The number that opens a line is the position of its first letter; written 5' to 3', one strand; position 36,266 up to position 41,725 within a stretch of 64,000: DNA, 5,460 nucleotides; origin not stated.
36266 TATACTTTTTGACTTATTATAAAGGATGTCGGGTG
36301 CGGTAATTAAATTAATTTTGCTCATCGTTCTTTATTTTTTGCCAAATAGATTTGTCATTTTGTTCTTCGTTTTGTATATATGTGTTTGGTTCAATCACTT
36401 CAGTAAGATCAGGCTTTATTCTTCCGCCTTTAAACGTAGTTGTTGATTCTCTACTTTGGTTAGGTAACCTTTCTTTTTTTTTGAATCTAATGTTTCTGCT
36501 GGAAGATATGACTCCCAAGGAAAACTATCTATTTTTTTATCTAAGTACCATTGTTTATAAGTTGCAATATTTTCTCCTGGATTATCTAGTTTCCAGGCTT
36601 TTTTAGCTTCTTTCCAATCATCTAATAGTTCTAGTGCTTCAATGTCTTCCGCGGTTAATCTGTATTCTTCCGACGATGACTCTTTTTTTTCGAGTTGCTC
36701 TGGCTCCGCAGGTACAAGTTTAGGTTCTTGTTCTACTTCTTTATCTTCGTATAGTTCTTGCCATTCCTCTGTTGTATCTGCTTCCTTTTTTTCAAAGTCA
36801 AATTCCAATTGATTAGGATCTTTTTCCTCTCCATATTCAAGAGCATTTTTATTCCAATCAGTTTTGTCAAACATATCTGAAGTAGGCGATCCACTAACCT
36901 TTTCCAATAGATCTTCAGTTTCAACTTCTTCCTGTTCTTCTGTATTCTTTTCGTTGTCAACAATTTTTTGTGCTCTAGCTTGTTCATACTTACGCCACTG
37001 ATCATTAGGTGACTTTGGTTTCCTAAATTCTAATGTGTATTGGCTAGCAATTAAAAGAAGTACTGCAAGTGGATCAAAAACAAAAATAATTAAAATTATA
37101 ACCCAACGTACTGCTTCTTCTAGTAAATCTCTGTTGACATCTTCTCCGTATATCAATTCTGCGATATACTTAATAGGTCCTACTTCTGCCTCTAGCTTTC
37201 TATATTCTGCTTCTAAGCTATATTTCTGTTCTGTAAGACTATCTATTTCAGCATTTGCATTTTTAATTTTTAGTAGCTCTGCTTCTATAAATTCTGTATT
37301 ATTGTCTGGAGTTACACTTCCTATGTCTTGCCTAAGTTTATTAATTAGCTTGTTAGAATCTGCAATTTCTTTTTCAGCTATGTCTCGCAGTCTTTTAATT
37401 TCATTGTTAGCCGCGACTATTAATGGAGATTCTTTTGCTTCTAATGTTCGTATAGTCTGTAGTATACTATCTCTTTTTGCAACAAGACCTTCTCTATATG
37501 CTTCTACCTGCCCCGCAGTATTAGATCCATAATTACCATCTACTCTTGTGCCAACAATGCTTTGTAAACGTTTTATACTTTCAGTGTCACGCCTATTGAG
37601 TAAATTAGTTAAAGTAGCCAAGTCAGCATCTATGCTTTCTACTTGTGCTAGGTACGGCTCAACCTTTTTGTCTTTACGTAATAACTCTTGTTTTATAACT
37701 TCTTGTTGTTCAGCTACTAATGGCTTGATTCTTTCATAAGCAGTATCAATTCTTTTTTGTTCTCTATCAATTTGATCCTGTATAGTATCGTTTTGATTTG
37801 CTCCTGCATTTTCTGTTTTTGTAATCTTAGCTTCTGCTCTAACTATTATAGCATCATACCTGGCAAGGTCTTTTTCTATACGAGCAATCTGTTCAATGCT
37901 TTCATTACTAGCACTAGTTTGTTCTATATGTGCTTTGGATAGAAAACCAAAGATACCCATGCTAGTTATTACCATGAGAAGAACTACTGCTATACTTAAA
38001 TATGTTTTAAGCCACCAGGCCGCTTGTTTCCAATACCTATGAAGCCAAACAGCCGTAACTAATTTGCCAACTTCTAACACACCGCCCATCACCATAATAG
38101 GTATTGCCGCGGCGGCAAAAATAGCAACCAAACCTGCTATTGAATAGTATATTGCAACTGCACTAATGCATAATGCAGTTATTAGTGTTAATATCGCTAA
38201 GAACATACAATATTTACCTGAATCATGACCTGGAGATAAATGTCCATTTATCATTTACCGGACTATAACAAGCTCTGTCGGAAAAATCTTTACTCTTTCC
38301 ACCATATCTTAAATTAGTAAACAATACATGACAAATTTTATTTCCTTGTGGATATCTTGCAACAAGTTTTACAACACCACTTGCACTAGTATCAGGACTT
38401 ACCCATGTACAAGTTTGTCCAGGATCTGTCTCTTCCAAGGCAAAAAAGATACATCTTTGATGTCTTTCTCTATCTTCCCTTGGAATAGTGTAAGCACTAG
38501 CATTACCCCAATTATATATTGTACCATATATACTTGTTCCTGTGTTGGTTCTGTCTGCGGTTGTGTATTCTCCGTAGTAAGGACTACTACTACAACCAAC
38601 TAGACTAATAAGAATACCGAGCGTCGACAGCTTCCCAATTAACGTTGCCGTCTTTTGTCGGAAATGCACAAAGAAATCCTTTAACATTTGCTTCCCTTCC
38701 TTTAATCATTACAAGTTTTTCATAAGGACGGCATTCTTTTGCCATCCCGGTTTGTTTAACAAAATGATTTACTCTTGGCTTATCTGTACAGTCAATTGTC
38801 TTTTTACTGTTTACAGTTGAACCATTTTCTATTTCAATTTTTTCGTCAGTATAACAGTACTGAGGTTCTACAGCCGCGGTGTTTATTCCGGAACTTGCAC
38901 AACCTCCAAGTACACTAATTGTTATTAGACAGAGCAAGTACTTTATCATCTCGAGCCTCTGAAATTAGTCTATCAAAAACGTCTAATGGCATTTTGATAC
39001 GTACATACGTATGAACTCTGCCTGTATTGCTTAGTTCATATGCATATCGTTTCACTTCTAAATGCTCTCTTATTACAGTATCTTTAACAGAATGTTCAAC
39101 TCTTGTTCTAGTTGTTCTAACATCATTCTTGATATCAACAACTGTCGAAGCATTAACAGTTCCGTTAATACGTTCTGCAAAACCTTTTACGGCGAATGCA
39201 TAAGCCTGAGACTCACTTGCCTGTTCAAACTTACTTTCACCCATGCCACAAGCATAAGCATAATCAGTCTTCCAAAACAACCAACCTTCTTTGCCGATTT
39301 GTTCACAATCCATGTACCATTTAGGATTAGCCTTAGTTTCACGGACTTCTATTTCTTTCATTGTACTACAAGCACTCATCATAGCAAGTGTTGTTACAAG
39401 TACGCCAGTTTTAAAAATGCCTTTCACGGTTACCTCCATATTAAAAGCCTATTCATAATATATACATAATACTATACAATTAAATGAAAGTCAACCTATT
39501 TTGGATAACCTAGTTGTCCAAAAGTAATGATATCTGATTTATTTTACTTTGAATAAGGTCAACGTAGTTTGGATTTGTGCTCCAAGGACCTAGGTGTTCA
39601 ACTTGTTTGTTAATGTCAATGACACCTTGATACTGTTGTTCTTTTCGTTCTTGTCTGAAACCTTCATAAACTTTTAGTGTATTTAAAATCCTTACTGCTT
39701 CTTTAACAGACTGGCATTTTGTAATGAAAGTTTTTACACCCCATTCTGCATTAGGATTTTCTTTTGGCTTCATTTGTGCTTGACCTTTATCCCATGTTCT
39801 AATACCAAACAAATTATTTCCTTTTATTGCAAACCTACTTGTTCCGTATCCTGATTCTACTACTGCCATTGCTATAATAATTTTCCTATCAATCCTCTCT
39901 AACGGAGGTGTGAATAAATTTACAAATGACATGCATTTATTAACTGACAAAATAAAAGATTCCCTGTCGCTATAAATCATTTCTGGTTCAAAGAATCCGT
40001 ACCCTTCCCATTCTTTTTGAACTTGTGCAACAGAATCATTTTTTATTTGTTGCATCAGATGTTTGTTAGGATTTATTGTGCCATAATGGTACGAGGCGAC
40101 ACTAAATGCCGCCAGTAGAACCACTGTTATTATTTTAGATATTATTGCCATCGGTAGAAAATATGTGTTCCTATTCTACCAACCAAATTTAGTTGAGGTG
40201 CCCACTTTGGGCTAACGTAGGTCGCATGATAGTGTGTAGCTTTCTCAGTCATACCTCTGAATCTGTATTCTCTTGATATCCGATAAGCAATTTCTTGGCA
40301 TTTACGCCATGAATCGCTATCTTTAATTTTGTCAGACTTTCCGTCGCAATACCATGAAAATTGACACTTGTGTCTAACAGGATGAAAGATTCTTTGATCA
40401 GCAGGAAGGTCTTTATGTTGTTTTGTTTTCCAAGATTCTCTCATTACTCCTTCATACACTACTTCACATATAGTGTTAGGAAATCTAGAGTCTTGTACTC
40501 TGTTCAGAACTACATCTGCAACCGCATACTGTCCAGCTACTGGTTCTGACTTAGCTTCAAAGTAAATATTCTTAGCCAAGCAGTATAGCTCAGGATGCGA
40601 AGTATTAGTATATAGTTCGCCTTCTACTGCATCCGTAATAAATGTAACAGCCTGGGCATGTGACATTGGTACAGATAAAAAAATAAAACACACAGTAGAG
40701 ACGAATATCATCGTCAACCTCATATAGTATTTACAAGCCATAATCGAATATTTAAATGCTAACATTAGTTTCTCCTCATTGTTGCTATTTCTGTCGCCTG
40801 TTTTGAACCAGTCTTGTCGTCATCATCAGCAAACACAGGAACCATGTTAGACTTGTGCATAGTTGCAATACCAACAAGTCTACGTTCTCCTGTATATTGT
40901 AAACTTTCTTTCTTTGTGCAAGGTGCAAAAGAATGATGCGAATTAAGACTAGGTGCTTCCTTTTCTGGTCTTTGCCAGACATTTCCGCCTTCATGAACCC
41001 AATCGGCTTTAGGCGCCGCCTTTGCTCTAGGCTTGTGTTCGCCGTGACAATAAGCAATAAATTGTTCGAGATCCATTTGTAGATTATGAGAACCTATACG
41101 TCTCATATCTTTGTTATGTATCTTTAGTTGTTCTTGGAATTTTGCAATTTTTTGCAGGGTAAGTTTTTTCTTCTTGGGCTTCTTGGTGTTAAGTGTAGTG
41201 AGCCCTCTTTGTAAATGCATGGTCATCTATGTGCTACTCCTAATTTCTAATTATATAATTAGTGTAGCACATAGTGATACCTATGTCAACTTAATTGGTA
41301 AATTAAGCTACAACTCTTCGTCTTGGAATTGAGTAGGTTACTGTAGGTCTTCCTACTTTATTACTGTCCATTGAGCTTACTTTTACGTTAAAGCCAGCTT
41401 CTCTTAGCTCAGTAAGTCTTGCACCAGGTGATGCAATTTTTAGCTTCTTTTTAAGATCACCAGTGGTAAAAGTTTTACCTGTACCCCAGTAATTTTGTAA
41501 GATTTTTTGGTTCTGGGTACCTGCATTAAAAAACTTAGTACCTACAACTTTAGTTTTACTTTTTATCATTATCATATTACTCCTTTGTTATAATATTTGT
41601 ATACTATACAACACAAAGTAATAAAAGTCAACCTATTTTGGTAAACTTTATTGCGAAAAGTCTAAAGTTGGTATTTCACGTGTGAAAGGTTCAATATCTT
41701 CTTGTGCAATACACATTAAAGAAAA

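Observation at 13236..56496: Leaderless late-gene programme: TAAATA-N4/5-ATG at 13 genes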

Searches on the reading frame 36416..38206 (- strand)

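Call 8: search_protein_families(library=phrogs, proteins=[window:36416-38206:-], max_evalue=0.001)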
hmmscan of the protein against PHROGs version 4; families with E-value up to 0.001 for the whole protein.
window:36416-38206:- (596 aa): 0 families

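Call 9: search_protein_families(library=pfam, proteins=[window:36416-38206:-], max_evalue=0.001)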
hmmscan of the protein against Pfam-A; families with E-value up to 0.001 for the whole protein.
window:36416-38206:- (596 aa): 1 family
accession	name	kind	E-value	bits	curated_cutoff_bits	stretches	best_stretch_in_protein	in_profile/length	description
PF00335.26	Tetraspanin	-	4.2e-05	23.8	32.1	1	2-109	7-104/225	Tetraspanin family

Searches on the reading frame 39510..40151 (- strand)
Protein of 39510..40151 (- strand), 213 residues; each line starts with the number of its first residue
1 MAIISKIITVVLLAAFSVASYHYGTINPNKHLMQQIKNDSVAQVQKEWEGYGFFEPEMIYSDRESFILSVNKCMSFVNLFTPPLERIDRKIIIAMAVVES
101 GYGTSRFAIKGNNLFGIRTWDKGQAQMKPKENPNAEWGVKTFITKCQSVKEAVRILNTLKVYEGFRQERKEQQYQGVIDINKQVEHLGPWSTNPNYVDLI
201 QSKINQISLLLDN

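Call 62: search_protein_families(library=pfam, proteins=[window:39510-40151:-], max_evalue=0.001)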
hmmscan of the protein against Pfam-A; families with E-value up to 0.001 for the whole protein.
window:39510-40151:- (213 aa): 1 family
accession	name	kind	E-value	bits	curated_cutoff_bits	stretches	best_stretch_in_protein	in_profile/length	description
PF01832.25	Glucosaminidase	-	3.8e-15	57.1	30.2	1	86-208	12-122/123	Mannosyl-glycoprotein endo-beta-N-acetylglucosaminidase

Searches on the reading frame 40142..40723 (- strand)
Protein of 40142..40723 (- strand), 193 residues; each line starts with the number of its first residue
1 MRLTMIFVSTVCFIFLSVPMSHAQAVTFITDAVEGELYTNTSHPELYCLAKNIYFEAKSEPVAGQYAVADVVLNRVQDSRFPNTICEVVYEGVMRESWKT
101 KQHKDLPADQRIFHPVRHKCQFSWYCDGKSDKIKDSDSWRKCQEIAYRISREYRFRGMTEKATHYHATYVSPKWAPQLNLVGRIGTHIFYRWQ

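Call 8: search_protein_families(library=phrogs, proteins=[window:40142-40723:-], max_evalue=0.001)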
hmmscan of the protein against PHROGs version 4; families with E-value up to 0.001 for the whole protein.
window:40142-40723:- (193 aa): 5 families
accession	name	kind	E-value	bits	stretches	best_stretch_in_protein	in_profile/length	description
phrog_938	-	lysis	2.8e-22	78.7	1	32-191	39-171/2185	endolysin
phrog_14642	-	lysis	3.3e-15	57.2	1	44-91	101-148/215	endolysin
phrog_12490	-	lysis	5e-06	26.2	1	42-92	636-684/870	endolysin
phrog_17417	-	unknown function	8.1e-06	26.7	1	36-91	73-128/192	-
phrog_38339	-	unknown function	0.00017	22.6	1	41-89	67-117/193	-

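Call 9: search_protein_families(library=pfam, proteins=[window:40142-40723:-], max_evalue=0.001)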
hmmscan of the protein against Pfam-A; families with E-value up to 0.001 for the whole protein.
window:40142-40723:- (193 aa): 1 family
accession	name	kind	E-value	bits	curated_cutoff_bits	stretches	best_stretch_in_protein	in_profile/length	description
PF07486.17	Hydrolase_2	-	1.9e-23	83.4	27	1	59-190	1-100/100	Cell Wall Hydrolase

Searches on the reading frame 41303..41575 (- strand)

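Call 62: search_protein_families(library=pfam, proteins=[window:41303-41575:-], max_evalue=0.001)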
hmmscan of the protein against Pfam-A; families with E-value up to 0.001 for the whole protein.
window:41303-41575:- (90 aa): 1 family
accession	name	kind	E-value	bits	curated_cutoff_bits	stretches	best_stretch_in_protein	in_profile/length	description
PF14090.12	HTH_39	-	6.2e-05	23.2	21.3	1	20-68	1-48/70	Winged helix-turn-helix domain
